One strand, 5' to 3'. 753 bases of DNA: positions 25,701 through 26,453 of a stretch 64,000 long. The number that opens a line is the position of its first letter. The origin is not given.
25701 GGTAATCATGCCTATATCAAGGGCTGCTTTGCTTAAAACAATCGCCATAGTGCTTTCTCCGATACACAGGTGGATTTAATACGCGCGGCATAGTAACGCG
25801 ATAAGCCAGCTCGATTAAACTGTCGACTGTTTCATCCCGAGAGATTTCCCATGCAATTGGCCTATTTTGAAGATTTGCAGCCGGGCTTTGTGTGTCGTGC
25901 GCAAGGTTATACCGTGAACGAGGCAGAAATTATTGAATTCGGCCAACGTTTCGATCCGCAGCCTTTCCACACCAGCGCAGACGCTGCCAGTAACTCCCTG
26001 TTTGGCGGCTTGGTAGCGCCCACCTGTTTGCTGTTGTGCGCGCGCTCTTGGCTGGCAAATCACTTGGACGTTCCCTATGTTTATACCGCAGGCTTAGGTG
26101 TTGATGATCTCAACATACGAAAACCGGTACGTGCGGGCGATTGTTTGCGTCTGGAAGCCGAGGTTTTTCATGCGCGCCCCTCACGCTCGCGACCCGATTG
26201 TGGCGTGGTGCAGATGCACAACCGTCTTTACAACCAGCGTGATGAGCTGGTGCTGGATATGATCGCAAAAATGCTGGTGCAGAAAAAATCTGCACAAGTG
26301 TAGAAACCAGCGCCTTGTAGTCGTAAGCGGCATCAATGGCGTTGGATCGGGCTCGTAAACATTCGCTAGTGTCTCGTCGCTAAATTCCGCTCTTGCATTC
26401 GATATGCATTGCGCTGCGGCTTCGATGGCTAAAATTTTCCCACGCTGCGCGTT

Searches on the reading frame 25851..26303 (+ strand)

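Call 67: search_protein_families(library=pfam, proteins=[window:25851-26303:+], max_evalue=0.0001)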
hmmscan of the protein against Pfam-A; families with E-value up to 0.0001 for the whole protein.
window:25851-26303:+ (150 aa): 3 families
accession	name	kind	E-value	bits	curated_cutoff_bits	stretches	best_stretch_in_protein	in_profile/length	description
PF01575.25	MaoC_dehydratas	-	4.9e-09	36.3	27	1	18-112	14-108/123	MaoC like domain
PF13452.11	FAS1_DH_region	-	2.4e-06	28.2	22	1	12-136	4-131/132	FAS1-like, dehydratase domain region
PF19315.5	MC_hydratase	-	7e-05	22.5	26.5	1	29-128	49-148/353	Mesaconyl-CoA hydratase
